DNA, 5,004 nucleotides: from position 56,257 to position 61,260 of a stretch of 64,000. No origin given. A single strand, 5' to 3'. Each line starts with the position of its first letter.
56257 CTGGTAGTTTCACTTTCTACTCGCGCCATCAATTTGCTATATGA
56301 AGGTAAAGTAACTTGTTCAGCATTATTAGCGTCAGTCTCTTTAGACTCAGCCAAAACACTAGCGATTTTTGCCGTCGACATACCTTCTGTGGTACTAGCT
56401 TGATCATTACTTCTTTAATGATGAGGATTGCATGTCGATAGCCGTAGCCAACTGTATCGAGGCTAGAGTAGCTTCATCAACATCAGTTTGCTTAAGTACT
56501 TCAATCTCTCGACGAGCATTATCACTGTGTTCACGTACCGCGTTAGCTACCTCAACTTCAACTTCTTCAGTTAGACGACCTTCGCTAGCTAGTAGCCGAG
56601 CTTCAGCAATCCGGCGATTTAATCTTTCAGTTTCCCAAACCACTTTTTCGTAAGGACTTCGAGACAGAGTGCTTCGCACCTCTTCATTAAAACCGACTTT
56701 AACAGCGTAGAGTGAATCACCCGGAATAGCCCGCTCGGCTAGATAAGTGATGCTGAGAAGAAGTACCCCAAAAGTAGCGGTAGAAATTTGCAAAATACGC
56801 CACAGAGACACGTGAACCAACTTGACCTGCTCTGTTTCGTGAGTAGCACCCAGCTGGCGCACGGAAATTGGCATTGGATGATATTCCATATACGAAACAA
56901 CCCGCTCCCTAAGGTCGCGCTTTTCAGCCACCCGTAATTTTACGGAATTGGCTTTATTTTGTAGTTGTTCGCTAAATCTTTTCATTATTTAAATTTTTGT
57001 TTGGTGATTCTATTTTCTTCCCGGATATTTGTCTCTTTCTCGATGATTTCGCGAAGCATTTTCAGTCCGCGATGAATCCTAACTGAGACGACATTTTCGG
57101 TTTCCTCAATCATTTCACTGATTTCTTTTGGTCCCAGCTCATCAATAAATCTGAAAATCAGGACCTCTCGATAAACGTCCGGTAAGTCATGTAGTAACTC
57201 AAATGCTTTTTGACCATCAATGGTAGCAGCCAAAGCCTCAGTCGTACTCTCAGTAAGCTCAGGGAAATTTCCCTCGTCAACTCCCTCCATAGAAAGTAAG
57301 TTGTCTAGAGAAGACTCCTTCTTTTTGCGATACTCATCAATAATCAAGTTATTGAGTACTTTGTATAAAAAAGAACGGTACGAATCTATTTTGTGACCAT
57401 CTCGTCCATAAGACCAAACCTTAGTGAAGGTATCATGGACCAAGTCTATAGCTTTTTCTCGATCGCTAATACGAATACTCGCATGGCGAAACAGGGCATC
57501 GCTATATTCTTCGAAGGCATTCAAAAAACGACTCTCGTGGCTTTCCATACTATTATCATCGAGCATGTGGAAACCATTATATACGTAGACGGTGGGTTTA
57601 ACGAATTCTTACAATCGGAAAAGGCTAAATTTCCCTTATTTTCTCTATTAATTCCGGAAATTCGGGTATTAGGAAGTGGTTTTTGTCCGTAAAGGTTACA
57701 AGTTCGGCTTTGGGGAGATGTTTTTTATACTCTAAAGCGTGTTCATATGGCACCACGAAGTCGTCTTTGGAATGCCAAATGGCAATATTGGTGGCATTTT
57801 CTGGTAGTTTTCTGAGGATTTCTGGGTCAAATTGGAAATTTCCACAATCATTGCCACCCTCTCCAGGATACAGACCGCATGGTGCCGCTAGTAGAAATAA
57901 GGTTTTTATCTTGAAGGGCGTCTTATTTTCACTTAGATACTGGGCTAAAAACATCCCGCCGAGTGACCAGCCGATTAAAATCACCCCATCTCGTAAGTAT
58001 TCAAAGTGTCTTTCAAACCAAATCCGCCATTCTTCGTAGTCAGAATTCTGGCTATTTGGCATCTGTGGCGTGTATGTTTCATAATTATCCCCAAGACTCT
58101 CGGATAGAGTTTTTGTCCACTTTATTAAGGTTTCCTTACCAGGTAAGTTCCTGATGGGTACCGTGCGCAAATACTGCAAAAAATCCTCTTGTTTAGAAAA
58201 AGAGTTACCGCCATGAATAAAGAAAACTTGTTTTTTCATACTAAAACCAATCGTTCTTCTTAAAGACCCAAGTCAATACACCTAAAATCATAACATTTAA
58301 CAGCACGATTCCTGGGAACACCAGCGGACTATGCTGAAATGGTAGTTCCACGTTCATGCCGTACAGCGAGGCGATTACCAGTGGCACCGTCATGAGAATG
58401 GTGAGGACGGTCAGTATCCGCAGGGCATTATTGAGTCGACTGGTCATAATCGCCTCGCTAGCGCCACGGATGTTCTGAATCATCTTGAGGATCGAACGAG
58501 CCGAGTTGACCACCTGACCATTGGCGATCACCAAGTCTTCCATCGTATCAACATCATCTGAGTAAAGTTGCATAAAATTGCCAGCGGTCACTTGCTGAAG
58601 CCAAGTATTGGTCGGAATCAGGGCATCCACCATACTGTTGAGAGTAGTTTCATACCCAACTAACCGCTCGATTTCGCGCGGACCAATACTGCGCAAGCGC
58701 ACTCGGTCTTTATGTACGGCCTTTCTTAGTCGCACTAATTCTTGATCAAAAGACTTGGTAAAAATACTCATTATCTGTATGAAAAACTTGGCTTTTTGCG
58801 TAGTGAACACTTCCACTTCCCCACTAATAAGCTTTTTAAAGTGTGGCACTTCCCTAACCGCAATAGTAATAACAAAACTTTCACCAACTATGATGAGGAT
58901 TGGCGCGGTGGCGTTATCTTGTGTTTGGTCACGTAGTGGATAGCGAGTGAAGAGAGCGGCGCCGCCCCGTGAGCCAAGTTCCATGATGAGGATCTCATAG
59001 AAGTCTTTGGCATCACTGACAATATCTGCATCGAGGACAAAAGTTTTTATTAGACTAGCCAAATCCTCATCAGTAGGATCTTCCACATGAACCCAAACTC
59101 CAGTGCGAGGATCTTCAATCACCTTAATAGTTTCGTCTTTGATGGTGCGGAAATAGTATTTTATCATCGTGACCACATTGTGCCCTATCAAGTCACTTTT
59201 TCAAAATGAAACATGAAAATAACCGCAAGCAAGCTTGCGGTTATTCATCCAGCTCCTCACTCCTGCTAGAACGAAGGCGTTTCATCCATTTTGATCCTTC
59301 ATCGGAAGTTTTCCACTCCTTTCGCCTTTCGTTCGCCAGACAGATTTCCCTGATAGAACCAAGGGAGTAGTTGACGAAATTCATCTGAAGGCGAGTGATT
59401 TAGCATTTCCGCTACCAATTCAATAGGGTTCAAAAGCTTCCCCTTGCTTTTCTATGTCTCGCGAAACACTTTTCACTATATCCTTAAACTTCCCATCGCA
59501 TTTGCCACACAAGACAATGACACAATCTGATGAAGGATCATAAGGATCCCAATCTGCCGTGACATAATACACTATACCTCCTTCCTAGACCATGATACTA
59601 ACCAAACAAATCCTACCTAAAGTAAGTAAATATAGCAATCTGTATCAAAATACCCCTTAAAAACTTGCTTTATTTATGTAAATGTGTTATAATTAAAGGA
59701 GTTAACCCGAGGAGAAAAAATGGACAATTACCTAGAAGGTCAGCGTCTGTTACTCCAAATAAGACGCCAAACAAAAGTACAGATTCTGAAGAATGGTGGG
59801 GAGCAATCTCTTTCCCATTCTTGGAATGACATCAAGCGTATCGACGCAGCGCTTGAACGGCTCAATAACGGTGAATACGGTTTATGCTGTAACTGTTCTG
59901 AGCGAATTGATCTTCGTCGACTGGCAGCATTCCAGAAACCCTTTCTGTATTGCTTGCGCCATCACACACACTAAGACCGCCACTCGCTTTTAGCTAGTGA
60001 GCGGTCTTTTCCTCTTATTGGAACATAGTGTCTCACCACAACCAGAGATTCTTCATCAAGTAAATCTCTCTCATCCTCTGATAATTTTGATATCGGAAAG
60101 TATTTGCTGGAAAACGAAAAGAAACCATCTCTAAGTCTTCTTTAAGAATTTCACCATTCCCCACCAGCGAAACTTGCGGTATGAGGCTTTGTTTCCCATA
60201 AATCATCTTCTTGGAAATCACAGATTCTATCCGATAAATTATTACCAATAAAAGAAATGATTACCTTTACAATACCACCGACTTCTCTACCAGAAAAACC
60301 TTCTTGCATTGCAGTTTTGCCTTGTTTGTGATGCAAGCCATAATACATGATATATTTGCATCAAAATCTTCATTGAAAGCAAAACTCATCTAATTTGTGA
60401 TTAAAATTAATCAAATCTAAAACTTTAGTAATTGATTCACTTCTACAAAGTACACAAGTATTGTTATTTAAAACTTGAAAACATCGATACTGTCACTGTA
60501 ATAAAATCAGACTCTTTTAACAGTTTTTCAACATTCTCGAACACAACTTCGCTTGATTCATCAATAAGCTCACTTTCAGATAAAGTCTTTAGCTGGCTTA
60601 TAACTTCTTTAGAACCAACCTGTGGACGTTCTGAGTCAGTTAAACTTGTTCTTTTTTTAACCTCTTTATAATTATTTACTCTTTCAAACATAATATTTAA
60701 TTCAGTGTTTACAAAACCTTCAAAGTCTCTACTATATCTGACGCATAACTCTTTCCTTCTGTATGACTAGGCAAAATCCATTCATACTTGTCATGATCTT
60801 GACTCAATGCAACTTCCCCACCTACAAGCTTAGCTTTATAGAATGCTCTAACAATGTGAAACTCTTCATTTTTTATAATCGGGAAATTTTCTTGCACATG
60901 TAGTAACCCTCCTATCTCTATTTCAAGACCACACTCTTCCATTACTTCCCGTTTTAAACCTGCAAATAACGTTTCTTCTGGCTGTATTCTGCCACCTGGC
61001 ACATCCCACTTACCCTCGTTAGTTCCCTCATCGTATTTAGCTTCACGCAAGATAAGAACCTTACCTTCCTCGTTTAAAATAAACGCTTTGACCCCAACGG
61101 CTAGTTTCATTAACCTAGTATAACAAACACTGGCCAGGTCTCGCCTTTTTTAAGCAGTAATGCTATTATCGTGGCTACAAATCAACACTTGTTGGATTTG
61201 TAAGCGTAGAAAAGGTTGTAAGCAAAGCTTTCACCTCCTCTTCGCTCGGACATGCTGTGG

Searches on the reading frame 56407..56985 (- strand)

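Call 35: search_protein_families(library=pfam, proteins=[window:56407-56985:-], max_evalue=0.001)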
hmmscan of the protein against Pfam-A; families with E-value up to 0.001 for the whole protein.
window:56407-56985:- (192 aa): 1 family
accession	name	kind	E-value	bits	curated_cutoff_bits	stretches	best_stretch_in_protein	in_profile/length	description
PF18915.5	DUF5667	-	6.6e-07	30.1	27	1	86-177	2-92/99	Domain of unknown function (DUF5667)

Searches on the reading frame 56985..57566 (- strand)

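Call 35: search_protein_families(library=pfam, proteins=[window:56985-57566:-], max_evalue=0.001)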
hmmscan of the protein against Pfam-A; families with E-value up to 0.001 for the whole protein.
window:56985-57566:- (193 aa): 3 families
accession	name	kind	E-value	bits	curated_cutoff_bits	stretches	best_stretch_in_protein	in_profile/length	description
PF08281.18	Sigma70_r4_2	-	6.1e-09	35.8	25.7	1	123-171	6-54/54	Sigma-70, region 4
PF04542.20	Sigma70_r2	-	1.1e-07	32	24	1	18-83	2-69/71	Sigma-70 region 2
PF04545.22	Sigma70_r4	-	1.3e-05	25.1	24.1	1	124-173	1-50/50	Sigma-70, region 4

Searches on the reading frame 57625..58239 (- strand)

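Call 35: search_protein_families(library=pfam, proteins=[window:57625-58239:-], max_evalue=0.001)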
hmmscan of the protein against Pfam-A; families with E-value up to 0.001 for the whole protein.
window:57625-58239:- (204 aa): 4 families
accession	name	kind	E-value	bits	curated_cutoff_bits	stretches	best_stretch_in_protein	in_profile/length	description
PF00561.26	Abhydrolase_1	-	1.5e-09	38.3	25.8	1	41-119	16-102/245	alpha/beta hydrolase fold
PF06821.19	Ser_hydrolase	-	9.4e-06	26.1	22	1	41-189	15-154/172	Serine hydrolase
PF12697.13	Abhydrolase_6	-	1.7e-05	26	26.3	1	43-125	18-94/217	Alpha/beta hydrolase family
PF00326.27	Peptidase_S9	-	0.00011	22.2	22.6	0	56-111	36-91/213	Prolyl oligopeptidase family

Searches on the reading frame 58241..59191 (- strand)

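Call 18: search_protein_families(library=pfam, proteins=[window:58241-59191:-], max_evalue=0.001)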
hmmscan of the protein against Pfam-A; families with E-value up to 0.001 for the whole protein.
window:58241-59191:- (316 aa): 1 family
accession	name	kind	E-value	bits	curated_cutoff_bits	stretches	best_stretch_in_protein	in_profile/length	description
PF01544.23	CorA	-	2.6e-36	125.9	27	1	31-312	4-292/292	CorA-like Mg2+ transporter protein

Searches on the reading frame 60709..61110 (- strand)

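Call 35: search_protein_families(library=pfam, proteins=[window:60709-61110:-], max_evalue=0.001)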
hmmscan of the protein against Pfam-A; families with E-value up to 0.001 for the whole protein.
window:60709-61110:- (133 aa): 2 families
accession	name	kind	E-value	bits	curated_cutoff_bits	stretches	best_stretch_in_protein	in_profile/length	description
PF00293.34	NUDIX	-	2.6e-16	60.3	21.1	1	3-115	2-116/134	NUDIX domain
PF22327.2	Nudt16-like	-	0.00063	20.2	27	1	33-96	33-96/161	U8 snoRNA-decapping enzyme-like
